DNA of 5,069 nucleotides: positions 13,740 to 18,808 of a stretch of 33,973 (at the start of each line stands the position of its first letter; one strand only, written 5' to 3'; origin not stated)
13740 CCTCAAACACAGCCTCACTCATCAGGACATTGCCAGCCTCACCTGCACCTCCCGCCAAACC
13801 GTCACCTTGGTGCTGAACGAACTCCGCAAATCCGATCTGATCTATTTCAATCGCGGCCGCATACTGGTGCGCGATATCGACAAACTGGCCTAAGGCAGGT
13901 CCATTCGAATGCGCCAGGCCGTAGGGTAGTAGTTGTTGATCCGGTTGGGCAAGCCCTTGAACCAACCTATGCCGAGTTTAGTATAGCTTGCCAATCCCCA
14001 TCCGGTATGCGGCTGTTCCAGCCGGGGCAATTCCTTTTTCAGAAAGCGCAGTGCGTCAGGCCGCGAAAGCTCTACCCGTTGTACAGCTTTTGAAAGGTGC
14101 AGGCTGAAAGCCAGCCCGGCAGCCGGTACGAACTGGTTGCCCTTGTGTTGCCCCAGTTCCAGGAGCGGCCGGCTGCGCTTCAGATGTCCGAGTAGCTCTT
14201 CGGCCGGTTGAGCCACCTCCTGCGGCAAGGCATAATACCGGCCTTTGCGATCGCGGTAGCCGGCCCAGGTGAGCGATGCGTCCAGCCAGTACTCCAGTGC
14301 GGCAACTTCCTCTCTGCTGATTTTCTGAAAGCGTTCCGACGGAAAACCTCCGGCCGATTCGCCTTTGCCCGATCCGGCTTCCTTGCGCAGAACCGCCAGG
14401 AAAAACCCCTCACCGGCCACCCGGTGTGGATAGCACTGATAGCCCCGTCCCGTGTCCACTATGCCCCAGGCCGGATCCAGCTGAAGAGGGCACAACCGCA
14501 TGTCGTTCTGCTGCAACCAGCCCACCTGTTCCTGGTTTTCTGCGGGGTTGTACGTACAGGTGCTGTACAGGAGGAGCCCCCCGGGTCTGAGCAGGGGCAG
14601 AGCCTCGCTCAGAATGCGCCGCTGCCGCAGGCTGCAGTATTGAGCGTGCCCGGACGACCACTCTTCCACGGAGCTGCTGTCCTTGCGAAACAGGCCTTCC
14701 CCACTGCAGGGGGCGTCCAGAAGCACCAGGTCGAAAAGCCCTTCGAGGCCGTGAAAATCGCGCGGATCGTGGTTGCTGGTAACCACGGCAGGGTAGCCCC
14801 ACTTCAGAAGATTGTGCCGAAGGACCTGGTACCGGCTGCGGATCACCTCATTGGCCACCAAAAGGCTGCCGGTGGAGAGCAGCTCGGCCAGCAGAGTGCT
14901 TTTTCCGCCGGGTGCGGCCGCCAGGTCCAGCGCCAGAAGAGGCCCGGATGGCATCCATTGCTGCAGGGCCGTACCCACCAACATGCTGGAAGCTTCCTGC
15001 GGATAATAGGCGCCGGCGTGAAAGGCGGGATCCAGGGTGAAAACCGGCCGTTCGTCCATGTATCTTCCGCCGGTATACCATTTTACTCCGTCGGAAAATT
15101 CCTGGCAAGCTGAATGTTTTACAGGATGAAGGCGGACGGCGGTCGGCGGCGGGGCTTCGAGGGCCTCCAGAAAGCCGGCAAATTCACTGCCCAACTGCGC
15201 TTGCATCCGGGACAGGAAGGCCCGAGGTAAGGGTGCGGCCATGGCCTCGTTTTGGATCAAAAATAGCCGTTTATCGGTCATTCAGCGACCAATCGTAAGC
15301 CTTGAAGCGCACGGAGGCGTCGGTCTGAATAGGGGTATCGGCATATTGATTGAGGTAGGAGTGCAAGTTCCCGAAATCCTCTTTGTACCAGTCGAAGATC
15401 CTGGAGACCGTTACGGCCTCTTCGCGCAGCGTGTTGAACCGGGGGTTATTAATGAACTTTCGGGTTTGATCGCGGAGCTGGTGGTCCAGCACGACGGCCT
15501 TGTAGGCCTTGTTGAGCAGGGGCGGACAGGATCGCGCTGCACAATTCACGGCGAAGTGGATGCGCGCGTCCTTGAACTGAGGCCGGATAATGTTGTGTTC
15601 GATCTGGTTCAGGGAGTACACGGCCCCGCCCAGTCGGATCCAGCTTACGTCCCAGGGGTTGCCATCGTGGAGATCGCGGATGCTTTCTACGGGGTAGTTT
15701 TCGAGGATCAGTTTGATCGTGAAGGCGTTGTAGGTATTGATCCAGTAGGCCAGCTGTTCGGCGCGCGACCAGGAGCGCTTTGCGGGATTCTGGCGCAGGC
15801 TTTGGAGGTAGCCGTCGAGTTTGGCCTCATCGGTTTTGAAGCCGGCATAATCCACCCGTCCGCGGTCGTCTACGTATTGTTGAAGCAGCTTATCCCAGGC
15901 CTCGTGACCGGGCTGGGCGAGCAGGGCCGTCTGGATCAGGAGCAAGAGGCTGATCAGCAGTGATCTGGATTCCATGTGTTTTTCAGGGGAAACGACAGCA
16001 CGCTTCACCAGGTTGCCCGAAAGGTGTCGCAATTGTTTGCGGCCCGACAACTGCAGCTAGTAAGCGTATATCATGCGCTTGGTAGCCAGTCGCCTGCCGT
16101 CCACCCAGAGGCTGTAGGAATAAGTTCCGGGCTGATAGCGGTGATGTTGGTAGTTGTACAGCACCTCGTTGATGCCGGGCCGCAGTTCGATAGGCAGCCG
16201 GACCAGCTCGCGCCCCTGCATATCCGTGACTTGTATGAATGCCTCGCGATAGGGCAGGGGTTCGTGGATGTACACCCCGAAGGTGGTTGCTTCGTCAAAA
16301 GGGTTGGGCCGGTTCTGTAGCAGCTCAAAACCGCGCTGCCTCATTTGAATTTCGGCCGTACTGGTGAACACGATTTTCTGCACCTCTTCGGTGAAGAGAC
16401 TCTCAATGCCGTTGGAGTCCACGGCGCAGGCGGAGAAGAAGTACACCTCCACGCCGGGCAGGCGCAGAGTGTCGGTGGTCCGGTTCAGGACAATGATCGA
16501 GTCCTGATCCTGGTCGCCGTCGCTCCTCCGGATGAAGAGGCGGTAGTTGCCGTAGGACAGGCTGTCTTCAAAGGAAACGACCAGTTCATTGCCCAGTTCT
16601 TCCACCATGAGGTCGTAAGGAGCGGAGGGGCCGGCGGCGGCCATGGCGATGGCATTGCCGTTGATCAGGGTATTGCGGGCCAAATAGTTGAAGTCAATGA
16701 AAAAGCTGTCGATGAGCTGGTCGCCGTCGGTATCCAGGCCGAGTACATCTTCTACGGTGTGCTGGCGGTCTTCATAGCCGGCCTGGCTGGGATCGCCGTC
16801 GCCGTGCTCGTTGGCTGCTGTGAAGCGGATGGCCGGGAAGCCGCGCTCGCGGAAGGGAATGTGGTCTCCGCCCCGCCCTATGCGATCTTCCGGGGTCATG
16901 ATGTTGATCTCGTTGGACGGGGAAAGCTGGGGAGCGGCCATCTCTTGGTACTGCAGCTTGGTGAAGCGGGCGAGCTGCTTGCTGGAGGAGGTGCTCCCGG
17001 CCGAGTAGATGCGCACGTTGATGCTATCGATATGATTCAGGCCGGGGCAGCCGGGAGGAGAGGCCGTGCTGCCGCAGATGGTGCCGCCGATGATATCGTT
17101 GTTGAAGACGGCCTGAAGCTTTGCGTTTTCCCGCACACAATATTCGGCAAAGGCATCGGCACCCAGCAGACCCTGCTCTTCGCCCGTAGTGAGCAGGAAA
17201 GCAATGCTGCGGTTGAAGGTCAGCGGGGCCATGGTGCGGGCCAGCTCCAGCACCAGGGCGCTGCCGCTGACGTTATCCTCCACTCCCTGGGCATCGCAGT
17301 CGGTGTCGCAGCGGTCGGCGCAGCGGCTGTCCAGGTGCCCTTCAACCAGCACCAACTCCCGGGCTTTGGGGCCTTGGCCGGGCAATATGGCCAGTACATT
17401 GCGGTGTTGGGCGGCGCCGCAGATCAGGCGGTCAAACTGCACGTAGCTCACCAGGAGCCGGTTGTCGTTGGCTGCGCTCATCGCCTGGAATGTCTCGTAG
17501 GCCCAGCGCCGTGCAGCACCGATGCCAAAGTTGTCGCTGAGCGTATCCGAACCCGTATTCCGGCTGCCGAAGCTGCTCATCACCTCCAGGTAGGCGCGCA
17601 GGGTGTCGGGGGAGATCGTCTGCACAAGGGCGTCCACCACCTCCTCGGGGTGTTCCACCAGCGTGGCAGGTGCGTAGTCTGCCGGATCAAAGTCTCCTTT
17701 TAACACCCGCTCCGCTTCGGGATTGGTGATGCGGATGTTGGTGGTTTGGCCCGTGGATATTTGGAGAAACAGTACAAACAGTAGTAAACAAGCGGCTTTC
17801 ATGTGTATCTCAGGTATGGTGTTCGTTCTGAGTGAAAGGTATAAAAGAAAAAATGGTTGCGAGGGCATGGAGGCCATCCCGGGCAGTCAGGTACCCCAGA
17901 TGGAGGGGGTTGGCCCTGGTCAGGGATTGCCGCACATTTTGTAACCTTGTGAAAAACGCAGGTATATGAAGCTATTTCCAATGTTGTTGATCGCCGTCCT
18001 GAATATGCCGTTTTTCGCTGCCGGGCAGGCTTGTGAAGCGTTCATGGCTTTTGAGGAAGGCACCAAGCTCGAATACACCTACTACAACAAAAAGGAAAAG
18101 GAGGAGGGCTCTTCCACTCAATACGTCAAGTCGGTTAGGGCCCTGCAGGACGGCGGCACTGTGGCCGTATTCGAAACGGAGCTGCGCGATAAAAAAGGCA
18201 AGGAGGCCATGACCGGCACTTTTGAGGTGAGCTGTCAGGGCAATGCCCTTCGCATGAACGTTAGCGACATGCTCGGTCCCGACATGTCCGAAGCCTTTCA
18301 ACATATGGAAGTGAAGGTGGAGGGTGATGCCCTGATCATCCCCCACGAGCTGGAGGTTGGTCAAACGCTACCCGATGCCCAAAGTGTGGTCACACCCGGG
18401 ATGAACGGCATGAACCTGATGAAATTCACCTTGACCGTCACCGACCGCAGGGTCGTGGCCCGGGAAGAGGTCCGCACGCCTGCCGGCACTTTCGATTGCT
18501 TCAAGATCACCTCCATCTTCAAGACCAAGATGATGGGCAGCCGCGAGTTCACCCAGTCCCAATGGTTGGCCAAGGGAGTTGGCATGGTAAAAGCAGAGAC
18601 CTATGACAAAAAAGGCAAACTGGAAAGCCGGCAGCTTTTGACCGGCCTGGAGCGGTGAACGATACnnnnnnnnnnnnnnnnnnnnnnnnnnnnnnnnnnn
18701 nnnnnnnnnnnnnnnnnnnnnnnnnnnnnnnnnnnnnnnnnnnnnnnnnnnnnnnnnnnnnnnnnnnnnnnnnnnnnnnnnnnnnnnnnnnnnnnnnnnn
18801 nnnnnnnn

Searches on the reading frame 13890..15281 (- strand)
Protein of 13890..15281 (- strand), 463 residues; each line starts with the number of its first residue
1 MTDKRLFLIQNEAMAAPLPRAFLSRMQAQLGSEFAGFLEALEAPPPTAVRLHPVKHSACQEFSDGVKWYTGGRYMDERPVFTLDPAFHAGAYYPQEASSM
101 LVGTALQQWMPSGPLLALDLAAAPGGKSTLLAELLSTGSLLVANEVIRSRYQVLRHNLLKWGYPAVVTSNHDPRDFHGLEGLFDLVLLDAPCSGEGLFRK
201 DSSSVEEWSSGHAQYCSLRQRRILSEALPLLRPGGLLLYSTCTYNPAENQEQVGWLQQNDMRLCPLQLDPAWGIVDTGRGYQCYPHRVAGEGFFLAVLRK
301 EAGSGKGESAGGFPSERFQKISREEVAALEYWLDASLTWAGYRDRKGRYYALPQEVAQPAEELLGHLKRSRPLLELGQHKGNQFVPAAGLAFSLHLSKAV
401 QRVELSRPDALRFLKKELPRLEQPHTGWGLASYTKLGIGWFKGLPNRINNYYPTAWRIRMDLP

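Call 6: search_protein_families(library=pfam, proteins=[window:13890-15281:-], max_evalue=0.001)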
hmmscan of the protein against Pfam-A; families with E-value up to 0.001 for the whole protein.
window:13890-15281:- (463 aa): 3 families
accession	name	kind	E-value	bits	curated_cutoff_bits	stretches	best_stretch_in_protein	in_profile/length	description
PF01189.24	Methyltr_RsmB-F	-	1.1e-36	126.8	27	1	117-299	12-199/199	16S rRNA methyltransferase RsmB/F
PF17125.10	Methyltr_RsmF_N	-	8.3e-18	65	34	1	18-97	1-86/86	N-terminal domain of 16S rRNA methyltransferase RsmF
PF13636.12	Methyltranf_PUA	-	3.8e-12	46.5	27.6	1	410-458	1-49/49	RNA-binding PUA-like domain of methyltransferase RsmF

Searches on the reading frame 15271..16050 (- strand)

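Call 6: search_protein_families(library=pfam, proteins=[window:15271-16050:-], max_evalue=0.001)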
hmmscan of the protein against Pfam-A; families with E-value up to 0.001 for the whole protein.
window:15271-16050:- (259 aa): 1 family
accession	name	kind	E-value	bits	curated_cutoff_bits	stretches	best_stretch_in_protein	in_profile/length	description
PF04784.19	DUF547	-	1.2e-28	100.1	27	1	92-200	2-125/125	Protein of unknown function, DUF547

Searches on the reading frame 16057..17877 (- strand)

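Call 6: search_protein_families(library=pfam, proteins=[window:16057-17877:-], max_evalue=0.001)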
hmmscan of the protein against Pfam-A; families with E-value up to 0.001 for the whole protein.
window:16057-17877:- (606 aa): 2 families
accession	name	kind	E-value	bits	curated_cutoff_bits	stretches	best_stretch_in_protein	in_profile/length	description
PF04389.22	Peptidase_M28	-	3.2e-25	89.4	21.3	1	160-378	1-173/193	Peptidase family M28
PF01546.33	Peptidase_M20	-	0.00021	21.7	24.6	1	195-269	29-104/206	Peptidase family M20/M25/M40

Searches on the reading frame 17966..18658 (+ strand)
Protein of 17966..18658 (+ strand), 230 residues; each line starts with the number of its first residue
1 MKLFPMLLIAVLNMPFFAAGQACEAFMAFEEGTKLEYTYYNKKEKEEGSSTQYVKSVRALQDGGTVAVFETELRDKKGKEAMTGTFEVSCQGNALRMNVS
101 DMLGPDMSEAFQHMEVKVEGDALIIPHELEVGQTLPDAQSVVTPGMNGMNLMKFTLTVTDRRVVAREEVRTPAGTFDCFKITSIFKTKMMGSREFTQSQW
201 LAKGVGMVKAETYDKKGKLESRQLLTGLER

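Call 6: search_protein_families(library=pfam, proteins=[window:17966-18658:+], max_evalue=0.001)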
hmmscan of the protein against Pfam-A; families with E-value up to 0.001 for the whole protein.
window:17966-18658:+ (230 aa): 1 family
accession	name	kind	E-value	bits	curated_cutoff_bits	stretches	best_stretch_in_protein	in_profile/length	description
PF21347.3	DUF3108_like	-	1.3e-58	198.6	27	1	30-225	1-199/199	DUF3108-like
